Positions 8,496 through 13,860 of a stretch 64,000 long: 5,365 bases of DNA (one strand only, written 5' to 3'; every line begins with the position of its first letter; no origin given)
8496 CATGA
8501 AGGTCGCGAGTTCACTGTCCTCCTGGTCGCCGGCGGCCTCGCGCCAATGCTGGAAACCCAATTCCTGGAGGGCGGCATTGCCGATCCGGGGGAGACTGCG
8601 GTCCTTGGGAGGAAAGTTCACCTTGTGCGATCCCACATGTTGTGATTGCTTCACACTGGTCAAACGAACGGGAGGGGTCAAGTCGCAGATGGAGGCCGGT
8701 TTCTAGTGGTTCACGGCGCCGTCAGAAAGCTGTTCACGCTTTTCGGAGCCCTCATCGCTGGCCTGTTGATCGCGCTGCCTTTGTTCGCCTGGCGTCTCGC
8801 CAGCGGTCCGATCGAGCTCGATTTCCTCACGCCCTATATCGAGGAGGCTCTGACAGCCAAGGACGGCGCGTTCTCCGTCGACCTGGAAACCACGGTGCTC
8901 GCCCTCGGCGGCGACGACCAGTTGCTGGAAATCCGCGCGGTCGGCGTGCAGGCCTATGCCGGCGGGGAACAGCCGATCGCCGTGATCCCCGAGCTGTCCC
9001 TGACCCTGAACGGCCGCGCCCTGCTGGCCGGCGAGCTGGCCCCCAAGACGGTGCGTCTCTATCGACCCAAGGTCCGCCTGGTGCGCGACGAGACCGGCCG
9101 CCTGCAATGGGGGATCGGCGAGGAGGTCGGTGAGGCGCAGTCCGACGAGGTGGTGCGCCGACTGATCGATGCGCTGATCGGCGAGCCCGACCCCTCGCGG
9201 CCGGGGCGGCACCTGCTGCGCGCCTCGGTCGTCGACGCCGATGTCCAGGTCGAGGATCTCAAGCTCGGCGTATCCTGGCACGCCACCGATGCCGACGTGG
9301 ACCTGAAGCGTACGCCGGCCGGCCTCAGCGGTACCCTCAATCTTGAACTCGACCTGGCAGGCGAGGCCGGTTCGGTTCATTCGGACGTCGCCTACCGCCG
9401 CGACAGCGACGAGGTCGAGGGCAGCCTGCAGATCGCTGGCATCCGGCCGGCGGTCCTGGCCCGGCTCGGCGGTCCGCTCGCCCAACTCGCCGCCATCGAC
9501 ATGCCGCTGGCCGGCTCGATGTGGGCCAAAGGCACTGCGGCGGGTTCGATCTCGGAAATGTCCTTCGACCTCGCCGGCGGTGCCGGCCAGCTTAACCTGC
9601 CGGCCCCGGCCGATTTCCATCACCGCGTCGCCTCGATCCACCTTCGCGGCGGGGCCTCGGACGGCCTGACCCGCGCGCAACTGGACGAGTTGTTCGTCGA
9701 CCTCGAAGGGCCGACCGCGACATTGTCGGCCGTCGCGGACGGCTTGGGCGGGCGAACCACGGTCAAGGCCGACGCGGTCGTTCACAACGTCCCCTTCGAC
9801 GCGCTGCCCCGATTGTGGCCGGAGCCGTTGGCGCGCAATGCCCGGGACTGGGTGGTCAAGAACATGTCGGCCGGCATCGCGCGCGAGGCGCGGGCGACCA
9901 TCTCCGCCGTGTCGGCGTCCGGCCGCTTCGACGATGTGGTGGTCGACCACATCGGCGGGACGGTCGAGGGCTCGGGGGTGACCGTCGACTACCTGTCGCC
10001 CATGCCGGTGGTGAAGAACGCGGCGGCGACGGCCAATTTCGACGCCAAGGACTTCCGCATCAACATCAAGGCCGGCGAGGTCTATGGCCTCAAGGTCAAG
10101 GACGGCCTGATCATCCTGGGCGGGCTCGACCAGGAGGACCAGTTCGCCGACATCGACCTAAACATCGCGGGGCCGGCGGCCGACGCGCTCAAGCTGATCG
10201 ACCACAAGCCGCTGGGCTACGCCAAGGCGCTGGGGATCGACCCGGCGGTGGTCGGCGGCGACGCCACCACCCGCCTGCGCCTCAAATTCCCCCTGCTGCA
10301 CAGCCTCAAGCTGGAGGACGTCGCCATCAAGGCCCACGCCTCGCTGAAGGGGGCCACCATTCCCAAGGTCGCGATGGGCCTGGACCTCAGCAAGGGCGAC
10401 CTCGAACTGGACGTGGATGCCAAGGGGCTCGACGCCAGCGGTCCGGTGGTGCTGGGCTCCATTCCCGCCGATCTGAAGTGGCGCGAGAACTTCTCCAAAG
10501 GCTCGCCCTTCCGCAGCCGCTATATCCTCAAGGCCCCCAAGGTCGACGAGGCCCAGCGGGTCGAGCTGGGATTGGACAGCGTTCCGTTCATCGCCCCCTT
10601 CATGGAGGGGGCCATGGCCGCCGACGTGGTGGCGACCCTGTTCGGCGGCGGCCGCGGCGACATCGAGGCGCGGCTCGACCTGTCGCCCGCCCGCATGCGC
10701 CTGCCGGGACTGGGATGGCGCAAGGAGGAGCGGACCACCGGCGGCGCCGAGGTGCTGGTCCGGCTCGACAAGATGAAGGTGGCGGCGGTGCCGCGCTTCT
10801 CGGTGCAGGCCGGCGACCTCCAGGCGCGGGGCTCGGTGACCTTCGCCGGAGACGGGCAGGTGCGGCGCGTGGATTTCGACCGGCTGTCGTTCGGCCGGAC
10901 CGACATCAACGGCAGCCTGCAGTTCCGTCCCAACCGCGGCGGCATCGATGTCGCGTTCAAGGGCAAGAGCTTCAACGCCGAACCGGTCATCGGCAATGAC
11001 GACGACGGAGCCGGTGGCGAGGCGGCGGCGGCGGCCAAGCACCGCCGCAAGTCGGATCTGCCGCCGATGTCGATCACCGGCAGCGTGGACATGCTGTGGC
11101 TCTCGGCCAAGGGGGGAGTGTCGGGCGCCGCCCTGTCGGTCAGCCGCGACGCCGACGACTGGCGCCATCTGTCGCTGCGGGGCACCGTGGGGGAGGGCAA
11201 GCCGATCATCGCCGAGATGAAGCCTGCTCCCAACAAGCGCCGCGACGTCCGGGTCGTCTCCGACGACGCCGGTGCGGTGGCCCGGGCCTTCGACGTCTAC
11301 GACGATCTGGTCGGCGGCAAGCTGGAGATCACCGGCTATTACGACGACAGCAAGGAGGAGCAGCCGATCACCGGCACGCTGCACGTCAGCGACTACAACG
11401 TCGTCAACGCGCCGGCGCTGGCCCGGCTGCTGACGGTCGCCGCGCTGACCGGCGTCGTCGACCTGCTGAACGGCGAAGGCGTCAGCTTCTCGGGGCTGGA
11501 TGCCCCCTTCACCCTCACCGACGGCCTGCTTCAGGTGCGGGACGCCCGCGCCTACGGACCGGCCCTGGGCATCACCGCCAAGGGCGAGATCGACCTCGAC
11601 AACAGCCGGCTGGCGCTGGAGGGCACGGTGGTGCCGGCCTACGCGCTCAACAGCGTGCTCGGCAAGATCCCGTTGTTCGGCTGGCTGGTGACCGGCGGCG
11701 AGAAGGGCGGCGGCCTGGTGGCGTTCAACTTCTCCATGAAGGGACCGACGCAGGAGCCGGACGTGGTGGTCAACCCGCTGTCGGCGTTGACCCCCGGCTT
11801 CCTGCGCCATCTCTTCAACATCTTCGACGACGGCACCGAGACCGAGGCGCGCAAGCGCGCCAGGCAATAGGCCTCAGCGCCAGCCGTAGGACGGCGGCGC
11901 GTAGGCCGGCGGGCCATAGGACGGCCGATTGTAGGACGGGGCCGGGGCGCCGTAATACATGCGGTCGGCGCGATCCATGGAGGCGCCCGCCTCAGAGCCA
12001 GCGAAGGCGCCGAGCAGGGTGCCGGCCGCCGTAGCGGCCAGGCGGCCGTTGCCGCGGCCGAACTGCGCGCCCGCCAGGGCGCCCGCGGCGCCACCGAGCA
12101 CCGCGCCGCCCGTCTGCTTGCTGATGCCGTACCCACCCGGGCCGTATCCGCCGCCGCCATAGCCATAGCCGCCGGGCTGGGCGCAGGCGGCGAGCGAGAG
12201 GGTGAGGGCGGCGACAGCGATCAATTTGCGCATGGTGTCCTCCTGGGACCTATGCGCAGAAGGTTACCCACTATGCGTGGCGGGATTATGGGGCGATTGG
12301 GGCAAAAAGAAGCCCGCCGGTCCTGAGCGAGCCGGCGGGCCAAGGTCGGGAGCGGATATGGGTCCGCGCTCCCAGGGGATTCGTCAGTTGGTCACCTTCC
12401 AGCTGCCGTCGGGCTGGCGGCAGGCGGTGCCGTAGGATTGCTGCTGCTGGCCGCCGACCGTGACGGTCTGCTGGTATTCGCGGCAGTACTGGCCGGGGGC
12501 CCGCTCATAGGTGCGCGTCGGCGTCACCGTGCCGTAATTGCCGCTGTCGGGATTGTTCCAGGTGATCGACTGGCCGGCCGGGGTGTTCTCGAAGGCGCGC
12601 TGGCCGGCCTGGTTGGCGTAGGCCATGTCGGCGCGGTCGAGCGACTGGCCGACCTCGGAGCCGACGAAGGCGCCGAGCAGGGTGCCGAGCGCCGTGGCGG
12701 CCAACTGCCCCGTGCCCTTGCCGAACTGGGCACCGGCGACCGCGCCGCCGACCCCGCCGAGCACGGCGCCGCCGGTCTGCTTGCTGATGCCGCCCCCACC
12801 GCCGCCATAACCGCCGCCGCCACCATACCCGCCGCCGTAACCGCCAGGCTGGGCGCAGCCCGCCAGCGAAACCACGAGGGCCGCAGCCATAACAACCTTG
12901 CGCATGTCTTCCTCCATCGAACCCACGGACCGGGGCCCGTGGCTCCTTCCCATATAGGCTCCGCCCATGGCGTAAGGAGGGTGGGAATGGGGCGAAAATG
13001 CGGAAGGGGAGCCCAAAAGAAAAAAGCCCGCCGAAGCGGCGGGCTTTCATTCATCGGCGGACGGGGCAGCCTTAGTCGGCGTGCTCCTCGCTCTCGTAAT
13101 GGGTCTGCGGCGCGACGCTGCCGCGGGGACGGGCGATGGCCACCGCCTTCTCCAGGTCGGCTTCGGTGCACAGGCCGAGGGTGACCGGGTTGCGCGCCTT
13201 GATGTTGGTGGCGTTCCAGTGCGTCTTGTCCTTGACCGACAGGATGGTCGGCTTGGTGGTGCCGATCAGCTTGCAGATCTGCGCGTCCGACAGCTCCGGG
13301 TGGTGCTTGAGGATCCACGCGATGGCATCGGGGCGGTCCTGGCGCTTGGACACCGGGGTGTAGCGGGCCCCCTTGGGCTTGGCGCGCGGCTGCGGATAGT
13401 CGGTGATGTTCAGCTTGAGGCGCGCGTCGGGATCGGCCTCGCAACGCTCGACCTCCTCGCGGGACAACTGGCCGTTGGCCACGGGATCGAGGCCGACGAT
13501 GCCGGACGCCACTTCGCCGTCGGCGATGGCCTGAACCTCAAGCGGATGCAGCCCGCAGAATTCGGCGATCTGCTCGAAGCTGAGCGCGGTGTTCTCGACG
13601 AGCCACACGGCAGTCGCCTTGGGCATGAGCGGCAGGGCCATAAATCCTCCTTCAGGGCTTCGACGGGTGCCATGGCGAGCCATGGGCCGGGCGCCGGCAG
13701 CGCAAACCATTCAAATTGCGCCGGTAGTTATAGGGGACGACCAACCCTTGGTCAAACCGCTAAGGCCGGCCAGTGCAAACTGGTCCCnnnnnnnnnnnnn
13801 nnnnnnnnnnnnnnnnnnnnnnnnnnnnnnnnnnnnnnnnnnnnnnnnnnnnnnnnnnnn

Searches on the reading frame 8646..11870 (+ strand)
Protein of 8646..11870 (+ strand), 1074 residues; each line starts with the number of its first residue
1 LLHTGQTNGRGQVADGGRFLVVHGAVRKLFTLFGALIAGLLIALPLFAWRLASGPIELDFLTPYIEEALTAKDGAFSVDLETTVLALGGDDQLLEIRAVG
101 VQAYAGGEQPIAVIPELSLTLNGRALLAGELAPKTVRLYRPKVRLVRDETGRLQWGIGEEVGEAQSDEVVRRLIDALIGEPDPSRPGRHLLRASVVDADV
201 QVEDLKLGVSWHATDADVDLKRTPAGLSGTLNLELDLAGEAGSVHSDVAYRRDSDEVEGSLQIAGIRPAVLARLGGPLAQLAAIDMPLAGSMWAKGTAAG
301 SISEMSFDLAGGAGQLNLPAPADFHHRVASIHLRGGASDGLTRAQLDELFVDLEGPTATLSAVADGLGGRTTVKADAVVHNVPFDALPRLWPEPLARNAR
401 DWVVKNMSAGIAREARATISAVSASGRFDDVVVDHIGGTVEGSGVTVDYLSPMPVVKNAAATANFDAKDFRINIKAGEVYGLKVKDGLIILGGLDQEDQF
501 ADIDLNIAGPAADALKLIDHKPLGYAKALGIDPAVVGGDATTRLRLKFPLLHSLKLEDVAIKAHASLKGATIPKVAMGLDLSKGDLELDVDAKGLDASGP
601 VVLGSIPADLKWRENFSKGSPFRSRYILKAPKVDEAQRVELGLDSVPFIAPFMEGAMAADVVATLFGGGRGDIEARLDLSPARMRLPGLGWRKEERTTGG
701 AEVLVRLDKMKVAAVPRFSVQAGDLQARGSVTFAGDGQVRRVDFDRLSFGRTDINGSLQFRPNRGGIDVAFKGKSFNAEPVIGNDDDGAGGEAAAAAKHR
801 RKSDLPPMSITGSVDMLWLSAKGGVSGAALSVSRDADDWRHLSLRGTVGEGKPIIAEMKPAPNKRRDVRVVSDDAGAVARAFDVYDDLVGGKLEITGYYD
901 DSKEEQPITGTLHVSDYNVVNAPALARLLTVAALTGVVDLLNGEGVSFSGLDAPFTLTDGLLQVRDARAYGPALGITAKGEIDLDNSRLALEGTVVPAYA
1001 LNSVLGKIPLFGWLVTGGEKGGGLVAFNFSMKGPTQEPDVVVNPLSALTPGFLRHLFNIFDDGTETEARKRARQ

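Call 46: search_protein_families(library=pfam, proteins=[window:8646-11870:+], max_evalue=0.000001)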
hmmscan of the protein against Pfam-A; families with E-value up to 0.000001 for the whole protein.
window:8646-11870:+ (1074 aa): 1 family
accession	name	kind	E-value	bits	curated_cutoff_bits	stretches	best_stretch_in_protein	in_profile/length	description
PF13116.12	YhdP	-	1.5e-24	86.5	46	2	371-597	471-694/1224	YhdP protein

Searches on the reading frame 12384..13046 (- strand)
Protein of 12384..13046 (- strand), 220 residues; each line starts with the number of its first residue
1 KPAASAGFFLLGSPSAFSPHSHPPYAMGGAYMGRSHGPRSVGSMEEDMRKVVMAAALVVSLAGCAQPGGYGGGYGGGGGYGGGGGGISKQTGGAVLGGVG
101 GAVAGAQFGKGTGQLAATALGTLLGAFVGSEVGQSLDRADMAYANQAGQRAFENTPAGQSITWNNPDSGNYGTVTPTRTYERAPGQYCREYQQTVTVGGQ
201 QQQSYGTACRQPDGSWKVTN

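Call 46: search_protein_families(library=pfam, proteins=[window:12384-13046:-], max_evalue=0.000001)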
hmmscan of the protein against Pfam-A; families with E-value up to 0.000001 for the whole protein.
window:12384-13046:- (220 aa): 2 families
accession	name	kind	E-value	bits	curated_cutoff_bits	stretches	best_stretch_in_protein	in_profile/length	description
PF16998.10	17kDa_Anti_2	-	7e-11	42.4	26.6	1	134-220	27-112/116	17 kDa outer membrane surface antigen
PF05433.20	Rick_17kDa_Anti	-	8.3e-08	32.5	24.2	1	92-133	1-43/43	Glycine zipper 2TM domain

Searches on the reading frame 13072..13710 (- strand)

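Call 46: search_protein_families(library=pfam, proteins=[window:13072-13710:-], max_evalue=0.000001)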
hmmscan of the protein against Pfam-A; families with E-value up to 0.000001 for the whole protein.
window:13072-13710:- (212 aa): 1 family
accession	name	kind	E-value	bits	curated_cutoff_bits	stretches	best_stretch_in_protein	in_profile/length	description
PF06242.16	TrcR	-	6.2e-65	217.9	22.2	1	57-193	1-137/139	Transcriptional cell cycle regulator TrcR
